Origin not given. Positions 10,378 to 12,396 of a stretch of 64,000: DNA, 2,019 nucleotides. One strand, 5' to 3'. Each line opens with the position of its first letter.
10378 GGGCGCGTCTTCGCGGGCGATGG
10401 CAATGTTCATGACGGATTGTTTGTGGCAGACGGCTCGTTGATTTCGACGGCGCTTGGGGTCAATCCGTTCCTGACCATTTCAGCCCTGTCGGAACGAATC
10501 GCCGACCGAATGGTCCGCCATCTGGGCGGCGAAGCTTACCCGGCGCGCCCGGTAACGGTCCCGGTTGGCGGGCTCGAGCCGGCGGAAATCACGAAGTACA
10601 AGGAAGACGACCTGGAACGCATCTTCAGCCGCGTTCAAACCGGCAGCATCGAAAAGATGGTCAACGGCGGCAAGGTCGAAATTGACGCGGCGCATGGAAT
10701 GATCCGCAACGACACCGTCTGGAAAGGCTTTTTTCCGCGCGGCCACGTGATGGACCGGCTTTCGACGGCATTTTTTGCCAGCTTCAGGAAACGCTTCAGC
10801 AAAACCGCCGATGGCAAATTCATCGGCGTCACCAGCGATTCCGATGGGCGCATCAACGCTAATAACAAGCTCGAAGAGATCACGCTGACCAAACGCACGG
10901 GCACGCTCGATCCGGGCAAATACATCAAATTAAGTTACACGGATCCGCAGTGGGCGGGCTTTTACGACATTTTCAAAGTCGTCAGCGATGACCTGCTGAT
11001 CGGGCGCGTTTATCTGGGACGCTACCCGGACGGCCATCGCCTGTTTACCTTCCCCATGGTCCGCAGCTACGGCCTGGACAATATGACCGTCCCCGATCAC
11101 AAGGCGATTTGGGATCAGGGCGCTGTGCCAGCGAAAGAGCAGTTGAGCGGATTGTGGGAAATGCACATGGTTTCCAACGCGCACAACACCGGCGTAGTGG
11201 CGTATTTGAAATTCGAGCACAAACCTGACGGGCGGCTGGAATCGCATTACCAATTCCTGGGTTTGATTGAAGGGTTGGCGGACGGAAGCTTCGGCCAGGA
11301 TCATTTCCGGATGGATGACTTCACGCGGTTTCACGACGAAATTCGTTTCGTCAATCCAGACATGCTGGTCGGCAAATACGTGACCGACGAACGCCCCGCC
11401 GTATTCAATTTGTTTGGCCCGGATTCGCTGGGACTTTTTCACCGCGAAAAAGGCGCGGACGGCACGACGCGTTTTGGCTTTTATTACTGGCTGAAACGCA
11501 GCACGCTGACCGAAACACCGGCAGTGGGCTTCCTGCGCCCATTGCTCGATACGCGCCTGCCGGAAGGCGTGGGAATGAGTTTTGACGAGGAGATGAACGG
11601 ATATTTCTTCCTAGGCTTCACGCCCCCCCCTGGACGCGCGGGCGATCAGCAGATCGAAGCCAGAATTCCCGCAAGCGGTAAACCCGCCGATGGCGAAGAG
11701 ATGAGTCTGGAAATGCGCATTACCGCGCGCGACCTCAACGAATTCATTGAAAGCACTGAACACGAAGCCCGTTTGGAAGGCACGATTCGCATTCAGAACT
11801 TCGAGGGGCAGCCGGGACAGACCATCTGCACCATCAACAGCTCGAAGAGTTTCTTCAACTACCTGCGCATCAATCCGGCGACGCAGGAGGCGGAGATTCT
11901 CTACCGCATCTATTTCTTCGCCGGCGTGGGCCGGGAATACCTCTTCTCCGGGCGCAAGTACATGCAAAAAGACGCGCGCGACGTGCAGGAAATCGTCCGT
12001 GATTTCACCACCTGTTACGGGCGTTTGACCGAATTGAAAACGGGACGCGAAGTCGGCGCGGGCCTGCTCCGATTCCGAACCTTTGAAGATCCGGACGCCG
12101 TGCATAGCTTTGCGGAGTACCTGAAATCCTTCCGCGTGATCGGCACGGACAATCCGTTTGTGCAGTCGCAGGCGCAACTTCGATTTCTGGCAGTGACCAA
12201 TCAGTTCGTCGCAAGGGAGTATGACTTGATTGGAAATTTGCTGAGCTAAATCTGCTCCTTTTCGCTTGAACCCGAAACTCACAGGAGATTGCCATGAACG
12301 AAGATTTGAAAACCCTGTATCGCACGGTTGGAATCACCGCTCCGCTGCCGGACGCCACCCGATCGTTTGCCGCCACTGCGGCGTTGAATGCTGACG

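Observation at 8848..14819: Three-gene operon of unknown function: GMC-oxidoreductase fusion, metallophosphoesterase with N-terminal extension, hypothetical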

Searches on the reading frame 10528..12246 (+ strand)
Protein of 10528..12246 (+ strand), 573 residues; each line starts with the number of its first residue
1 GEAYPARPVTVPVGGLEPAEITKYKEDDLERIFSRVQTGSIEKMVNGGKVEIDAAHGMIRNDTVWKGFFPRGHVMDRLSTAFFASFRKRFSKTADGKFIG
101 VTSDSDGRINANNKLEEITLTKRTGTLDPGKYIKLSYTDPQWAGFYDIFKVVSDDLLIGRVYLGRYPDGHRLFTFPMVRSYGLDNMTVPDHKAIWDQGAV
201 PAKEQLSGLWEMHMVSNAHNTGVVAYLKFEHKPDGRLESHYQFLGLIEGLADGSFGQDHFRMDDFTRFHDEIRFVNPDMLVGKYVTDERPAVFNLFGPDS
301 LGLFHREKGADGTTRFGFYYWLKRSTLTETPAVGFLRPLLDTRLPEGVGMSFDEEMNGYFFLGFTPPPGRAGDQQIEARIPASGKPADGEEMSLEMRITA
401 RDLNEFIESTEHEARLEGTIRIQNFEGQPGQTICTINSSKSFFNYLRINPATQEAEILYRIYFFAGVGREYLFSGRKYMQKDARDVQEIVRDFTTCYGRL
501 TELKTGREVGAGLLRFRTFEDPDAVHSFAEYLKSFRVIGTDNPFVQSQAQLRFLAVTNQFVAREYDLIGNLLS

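Call 10: search_solved_structures(query=window:10528-12246:+, max_evalue=10)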
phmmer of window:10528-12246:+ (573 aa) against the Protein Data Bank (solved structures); distinct sequences matched with E-value up to 10: 1.
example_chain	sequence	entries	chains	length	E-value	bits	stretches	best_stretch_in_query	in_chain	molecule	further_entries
2wu8_A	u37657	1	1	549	0.34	12.7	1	300-420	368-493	GLUCOSE-6-PHOSPHATE ISOMERASE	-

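Call 13: find_homologous_proteins(query=window:10528-12246:+)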
Query window:10528-12246:+ (573 aa): 133 proteins with E <= 0.001 among 8000 candidates; the best 120 are listed.
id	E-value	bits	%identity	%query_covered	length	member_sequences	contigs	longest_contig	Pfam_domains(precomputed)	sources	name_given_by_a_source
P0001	7.3e-272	921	70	100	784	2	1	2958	PF05199.20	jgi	jgi:hypothetical protein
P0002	7.6e-268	908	68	100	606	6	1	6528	-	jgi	jgi:hypothetical protein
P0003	5.4e-242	823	64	99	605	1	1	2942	-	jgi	jgi:hypothetical protein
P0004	4.7e-235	800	60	91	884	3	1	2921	-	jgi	jgi:hypothetical protein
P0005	3.8e-209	714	57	99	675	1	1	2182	PF05199.20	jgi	jgi:GMC oxidoreductase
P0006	1.1e-206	706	55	92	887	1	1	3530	-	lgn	-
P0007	2.5e-196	672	48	99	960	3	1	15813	-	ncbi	-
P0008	1.2e-193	663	50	99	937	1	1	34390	-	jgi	jgi:hypothetical protein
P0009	1.4e-184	633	53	99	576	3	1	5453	-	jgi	jgi:hypothetical protein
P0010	2.0e-183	629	48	99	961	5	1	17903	PF05199.20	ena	-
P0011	1.0e-182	627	49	97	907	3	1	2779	-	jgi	jgi:hypothetical protein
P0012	1.9e-180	619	52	86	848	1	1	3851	-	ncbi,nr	ncbi:MAG: hypothetical protein KGM47_10235, partial [Acidobacteriota bacterium]|nr:hypothetical prot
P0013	1.1e-179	617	57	82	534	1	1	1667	-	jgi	jgi:hypothetical protein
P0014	4.6e-177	608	45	99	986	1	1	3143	PF05199.20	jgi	jgi:hypothetical protein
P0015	8.7e-177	607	51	99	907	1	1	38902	PF05199.20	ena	-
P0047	4.2e-162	559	47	99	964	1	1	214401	PF05199.20,PF00732.26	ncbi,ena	-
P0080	9.0e-123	429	43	96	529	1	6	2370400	-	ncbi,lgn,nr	ncbi:MAG: hypothetical protein D8M57_04275 [Candidatus Scalindua sp. AMX11]|nr:MAG: hypothetical pro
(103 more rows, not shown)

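Call 15: find_encoding_contigs(protein=P0080, flank=8000, max_places=3)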
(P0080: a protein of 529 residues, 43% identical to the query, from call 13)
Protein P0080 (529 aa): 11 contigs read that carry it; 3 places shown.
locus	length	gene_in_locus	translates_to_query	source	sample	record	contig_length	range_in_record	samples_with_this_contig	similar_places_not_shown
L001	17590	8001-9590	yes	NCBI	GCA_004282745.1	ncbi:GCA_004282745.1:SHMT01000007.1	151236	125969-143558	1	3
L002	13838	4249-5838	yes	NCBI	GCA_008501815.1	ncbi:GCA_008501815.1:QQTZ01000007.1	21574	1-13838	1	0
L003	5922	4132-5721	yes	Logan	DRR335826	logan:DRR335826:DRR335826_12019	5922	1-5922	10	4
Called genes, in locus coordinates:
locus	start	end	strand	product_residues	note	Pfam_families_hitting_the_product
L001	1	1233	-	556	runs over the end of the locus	PF12161:HsdM_N, PF02384:N6_Mtase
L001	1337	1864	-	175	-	-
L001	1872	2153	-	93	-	PF15738:YafQ_toxin (weak)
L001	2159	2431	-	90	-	PF02604:PhdYeFM_antitox (weak)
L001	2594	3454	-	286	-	-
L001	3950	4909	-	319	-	PF00561:Abhydrolase_1, PF12697:Abhydrolase_6, PF12146:Hydrolase_4 (weak)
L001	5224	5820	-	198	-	PF00583:Acetyltransf_1, PF13508:Acetyltransf_7, PF13673:Acetyltransf_10 (weak)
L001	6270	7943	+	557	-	PF00732:GMC_oxred_N, PF01266:DAO (faint), PF05199:GMC_oxred_C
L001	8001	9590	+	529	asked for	-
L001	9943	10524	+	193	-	-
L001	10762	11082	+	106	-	-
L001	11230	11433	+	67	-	-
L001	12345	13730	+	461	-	-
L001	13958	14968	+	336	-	PF00274:Glycolytic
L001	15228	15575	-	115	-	-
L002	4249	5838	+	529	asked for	-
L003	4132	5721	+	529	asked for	-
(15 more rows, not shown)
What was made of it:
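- Scalindua (call 15).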

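Call 16: find_encoding_contigs(protein=P0047, flank=8000, max_places=2)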
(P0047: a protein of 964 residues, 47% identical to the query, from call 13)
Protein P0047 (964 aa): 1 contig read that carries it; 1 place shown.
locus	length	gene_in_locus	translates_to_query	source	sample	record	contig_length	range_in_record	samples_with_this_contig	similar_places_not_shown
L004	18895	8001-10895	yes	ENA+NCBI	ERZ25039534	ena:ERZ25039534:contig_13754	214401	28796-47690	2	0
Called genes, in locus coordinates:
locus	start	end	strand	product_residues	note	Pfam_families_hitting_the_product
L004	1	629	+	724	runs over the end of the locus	-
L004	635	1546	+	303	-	PF02558:ApbA, PF08546:ApbA_C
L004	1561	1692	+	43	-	-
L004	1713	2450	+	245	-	PF00657:Lipase_GDSL, PF13472:Lipase_GDSL_2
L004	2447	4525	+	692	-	PF19815:DUF6298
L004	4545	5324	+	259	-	PF19815:DUF6298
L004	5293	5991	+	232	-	PF12543:DUF3738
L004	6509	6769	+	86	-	-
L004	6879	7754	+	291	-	-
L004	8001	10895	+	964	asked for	PF00732:GMC_oxred_N, PF05199:GMC_oxred_C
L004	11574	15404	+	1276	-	PF13620:CarboxypepD_reg, PF25183:OMP_b-brl_4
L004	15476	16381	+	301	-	PF12895:ANAPC3 (faint), PF13424:TPR_12 (faint), PF13431:TPR_17 (faint), PF24575:TPR_Slam (faint), PF00515:TPR_1 (faint), PF07719:TPR_2 (faint), PF13432:TPR_16, PF14559:TPR_19 (weak), +4 more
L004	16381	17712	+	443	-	PF13517:FG-GAP_3, PF01839:FG-GAP (weak), PF13517:FG-GAP_3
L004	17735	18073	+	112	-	PF07593:UnbV_ASPIC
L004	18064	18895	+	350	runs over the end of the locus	PF00515:TPR_1 (faint), PF07719:TPR_2 (faint), PF13176:TPR_7 (faint), PF13181:TPR_8 (faint), PF14559:TPR_19 (weak), PF23914:TPR_CcmH_CycH (weak), PF13432:TPR_16 (weak), PF14559:TPR_19, +5 more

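Call 26: predict_structure(alignment_id=A1)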
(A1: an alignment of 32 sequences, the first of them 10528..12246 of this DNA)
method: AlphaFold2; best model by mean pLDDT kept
length: 573 residues; sequences in the alignment: 32
mean_pLDDT: 85.0   pTM: 0.67
mean pLDDT of the five models: 85.0, 84.0, 83.7, 82.8, 82.6
residues with pLDDT >= 90: 304; 70-90: 179; 50-70: 73; < 50: 17
segments of 3 or more residues with pLDDT < 50: 1-5, 520-523, 566-573
pLDDT, mean of each block of 10 residues (from residue 1): 50 76 94 94 95 89 93 79 81 97 87 97 92 97 95 96 95 95 88 93 94 82 85 84 72 89 82 95 82 59 78 87 90 70 91 92 91 90 87 94 90 93 89 94 84 84 88 88 60 85 95 77 56 87 88 78 48 32
secondary structure, 60 per line:
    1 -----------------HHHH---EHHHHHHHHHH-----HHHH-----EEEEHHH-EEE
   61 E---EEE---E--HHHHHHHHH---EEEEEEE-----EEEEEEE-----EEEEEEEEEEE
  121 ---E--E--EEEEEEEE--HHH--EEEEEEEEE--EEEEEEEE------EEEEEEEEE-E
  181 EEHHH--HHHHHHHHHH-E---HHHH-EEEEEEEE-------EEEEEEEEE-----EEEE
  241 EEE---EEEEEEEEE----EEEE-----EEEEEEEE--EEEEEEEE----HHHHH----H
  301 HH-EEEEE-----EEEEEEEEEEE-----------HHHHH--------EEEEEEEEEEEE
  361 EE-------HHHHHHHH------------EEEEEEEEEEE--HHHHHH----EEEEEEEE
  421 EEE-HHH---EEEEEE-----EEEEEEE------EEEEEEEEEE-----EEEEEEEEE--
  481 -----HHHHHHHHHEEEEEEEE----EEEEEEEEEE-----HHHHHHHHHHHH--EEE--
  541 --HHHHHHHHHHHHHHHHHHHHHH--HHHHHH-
elements in order: H18-21 H26-35 H41-44 E50-53 E58-61 E65-67 H74-82 E86-92 E98-104 E110-120 E130-137 E145-153 E156-163 E170-178 E180-182 H188-197 H203-206 E208-215 E223-231 E237-243 E247-255 E260-263 E269-276 E279-286 H291-295 E304-308 E314-324 H336-340 E349-362 H370-377 E390-400 H403-408 E413-423 E431-436 E442-448 E455-464 E470-478 H486-494 E495-502 E507-516 H522-533 E536-538 H543-564 H567-572

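Call 30: fold_search(model_id=the predicted structure, library=pdb)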
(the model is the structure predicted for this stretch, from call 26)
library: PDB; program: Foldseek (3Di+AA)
matches with E <= 10: 1145; with E <= 0.001: 2
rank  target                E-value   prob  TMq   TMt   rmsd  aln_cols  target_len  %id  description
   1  2o62_A                1.2e-05  1.00  0.14  0.27  18.3       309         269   13  CRYSTAL STRUCTURE OF A PROTEIN WITH UNKNOWN FUNCTION FROM DUF3598 FAMILY (NPUN_R4044) FROM NOSTOC PUNCTIFORME PCC 7310 (released 2007-02-13)
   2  2o62_B                4.3e-05  0.99  0.13  0.23  18.4       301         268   11  CRYSTAL STRUCTURE OF A PROTEIN WITH UNKNOWN FUNCTION FROM DUF3598 FAMILY (NPUN_R4044) FROM NOSTOC PUNCTIFORME PCC 7310 (released 2007-02-13)
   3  4mve_A                2.3e-03  1.00  0.17  0.55   8.0       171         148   16  Crystal structure of Tcur_1030 protein from Thermomonospora curvata (released 2013-10-02)
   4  8h1r_A                2.6e-03  0.08  0.07  0.06  28.8       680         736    9  Crystal structure of LptDE-YifL complex (released 2023-10-25)
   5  9mr0_A                4.1e-03  0.51  0.12  0.20  21.8       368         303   11  Neisseria meningitidis haptoglobin-hemogloblin utilization protein A (released 2026-02-04)
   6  1bbp_A                4.8e-03  0.98  0.14  0.36  11.6       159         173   11  MOLECULAR STRUCTURE OF THE BILIN BINDING PROTEIN (BBP) FROM PIERIS BRASSICAE AFTER REFINEMENT AT 2.0 ANGSTROMS RESOLUT (released 1991-10-15)
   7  4o49                  4.8e-03  0.23  0.10  0.12  21.7       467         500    9  Crystal structure of the vaccine antigen Transferrin Binding Protein B (TbpB) mutant Tyr-174-Ala from Actinobacillus ple (released 2015-01-14)
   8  5yvf_C                5.0e-03  0.85  0.14  0.23  18.5       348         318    7  Crystal structure of BFA1 (released 2018-08-08)
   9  9mr0_B                5.6e-03  0.41  0.12  0.19  21.5       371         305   10  Neisseria meningitidis haptoglobin-hemogloblin utilization protein A (released 2026-02-04)
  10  9q2d_C                6.5e-03  0.13  0.12  0.09  23.8       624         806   10  Cryo-EM structure of ternary complex Ikaros-ZF2:CC-885:CRBN:DDB1 (molecular glue degrader) (released 2025-10-01)
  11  4d65_A                8.0e-03  0.09  0.08  0.10  29.7       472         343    9  Structure of porin Omp-Pst2 from P. stuartii; the asymmetric unit contains a dimer of trimers. (released 2016-03-09)
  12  1n0s_A                8.9e-03  0.97  0.14  0.37  12.8       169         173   11  ENGINEERED LIPOCALIN FLUA IN COMPLEX WITH FLUORESCEIN (released 2003-08-05)
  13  4o3z                  8.9e-03  0.18  0.12  0.14  23.2       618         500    9  Crystal structure of the vaccine antigen Transferrin Binding Protein B (TbpB) mutant Tyr-95-Ala from Actinobacillus pleu (released 2015-01-14)
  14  4o3y                  9.3e-03  0.15  0.12  0.13  22.4       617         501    9  Crystal structure of the vaccine antigen Transferrin Binding Protein B (TbpB) mutant Arg-179-Glu from Actinobacillus ple (released 2015-01-14)
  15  2ofr                  9.8e-03  0.95  0.15  0.35   8.4       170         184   13  1.00 A Crystal Structure Of V36A/D129A/L130A Mutant of Nitrophorin 4 From Rhodnius Prolixus Complexed With Nitric Oxide  (released 2008-01-08)
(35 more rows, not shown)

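Call 53: find_related_loci(query=A1, collection=metagenome_contigs, flank=10000)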
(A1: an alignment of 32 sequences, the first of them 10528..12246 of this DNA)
Query A1 (573 aa) in metagenome_contigs; peptide patterns used: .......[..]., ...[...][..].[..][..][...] (x = any residue, [..] = any of these).
600 stretches matched a pattern (row limit reached: there are more); 169 encode a relative of the query (tblastn E <= 1e-3); the best 80 are kept; 80 distinct loci.
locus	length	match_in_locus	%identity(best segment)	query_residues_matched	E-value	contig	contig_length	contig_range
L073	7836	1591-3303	68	1-573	0e+0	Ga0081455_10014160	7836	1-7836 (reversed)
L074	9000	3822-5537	67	1-573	0e+0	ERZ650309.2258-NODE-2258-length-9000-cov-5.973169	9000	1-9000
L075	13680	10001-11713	67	1-573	0e+0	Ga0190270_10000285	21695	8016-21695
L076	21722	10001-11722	66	1-573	0e+0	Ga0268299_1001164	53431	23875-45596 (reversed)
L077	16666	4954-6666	69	1-573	0e+0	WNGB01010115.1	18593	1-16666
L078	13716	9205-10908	58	1-566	0e+0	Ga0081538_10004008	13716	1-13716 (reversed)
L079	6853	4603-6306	56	1-566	0e+0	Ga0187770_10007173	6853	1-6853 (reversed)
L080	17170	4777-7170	57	1-565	0e+0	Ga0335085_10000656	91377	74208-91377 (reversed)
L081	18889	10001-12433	55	1-573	0e+0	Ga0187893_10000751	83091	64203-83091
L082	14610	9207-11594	55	14-573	0e+0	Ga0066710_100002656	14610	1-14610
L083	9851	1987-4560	54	1-573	0e+0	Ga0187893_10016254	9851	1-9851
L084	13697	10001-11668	56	13-566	0e+0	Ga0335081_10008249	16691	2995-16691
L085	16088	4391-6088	56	1-565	0e+0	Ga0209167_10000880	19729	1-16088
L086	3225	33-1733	52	1-566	0e+0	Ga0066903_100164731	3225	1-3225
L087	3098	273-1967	52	1-566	0e+0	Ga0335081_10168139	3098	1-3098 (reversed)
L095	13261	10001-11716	50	1-568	2e-177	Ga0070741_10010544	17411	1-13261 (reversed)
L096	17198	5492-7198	49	1-566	4e-176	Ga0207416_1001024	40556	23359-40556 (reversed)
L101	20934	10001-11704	49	1-566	2e-175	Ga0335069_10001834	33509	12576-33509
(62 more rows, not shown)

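Call 58: search_protein_families(library=pfam, proteins=[L101:12865-14217:+, L096:1457-3655:+, L101:14387-18127:+, L080:328-1692:+, L077:8716-9660:+, L080:8347-10239:+, L095:11818-13260:+, L073:3465-4652:+], max_evalue=0.01)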
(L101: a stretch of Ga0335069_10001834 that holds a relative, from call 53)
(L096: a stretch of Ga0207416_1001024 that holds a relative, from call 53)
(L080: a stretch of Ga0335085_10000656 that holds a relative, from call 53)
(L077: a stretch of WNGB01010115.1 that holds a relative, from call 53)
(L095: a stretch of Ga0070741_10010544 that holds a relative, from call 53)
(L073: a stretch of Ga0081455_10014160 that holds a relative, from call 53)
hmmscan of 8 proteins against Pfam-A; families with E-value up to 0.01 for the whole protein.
L101:12865-14217:+ (451 aa): 2 families
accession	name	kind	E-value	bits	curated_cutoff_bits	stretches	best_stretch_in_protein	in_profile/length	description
PF01565.28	FAD_binding_4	-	2.1e-19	70.1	26.4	1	17-152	1-138/139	FAD binding domain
PF04030.19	ALO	-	1.6e-08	35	23.1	1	176-446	1-256/258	D-arabinono-1,4-lactone oxidase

L096:1457-3655:+ (733 aa): 0 families

L101:14387-18127:+ (1247 aa): 0 families

L080:328-1692:+ (455 aa): 1 family
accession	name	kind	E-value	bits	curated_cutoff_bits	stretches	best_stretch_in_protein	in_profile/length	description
PF00082.27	Peptidase_S8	-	2.1e-48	165.5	21.8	1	128-444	1-286/288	Subtilase family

L077:8716-9660:+ (315 aa): 0 families

L080:8347-10239:+ (631 aa): 3 families
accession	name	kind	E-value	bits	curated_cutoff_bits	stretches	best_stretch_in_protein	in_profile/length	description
PF21419.2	RoxA-like_Cyt-c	-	7.2e-18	64.3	26.7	1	532-570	1-38/39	RoxA-like, cytochrome c-like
PF13442.11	Cytochrome_CBB3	-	2.4e-05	25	27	0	464-484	2-20/68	Cytochrome C oxidase, cbb3-type, subunit III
PF00034.26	Cytochrom_C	-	2.8e-05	25.8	21.3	0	465-489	1-25/90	Cytochrome c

L095:11818-13260:+ (481 aa): 5 families
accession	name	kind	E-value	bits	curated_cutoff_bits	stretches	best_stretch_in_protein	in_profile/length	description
PF25183.1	OMP_b-brl_4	-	1.4e-37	130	30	1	261-474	1-188/838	Outer membrane beta barrel domain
PF13620.12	CarboxypepD_reg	-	2.2e-19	70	32.3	1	56-136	2-82/82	Carboxypeptidase regulatory-like domain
PF13715.12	CarbopepD_reg_2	-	3.6e-06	27.4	32.2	1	58-119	3-61/88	CarboxypepD_reg-like domain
PF14686.12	fn3_3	-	3.5e-05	23.9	24.4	1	50-115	5-59/75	Polysaccharide lyase family 4, domain II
PF17210.9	SdrD_B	-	0.0093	16.6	29.7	0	63-110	19-66/112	SdrD B-like domain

L073:3465-4652:+ (396 aa): 1 family
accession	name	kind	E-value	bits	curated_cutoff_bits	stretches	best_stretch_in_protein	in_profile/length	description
PF01833.30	TIG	-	1.3e-23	83.3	20.9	2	294-369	3-84/84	IPT/TIG domain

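Call 85: search_protein_families(library=padloc, proteins=[L101:12865-14217:+, L096:1457-3655:+, L101:14387-18127:+], max_evalue=0.01)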
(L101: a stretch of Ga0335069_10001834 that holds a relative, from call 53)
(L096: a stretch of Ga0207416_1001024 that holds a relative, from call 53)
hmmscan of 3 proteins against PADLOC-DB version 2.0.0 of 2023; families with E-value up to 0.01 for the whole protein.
L101:12865-14217:+ (451 aa): 0 families

L096:1457-3655:+ (733 aa): 0 families

L101:14387-18127:+ (1247 aa): 0 families

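Call 97: search_protein_families(library=pfam, alignment_id=A1, max_evalue=1)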
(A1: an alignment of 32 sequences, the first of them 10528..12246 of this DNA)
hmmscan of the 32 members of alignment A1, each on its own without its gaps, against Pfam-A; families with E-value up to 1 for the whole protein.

A. member 1, window:10528-12246:+ (573 aa): 0 families

B. families by the number of members that match (of 32 scanned): 5 families
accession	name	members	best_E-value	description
PF05199.19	GMC_oxred_C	9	2.6e-14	GMC oxidoreductase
PF19765.4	DUF6252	2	0.0079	Family of unknown function (DUF6252)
PF14232.11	DUF4334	2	0.033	Domain of unknown function (DUF4334)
PF12995.12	DUF3879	1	0.037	Domain of unknown function, E. rectale Gene description (DUF3879)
PF14231.11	GXWXG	1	0.13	GXWXG protein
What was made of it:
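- Closest known: Calycin superfamily. Same: Two or three homologues give weak DUF4334 or GXWXG hits (call 97).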
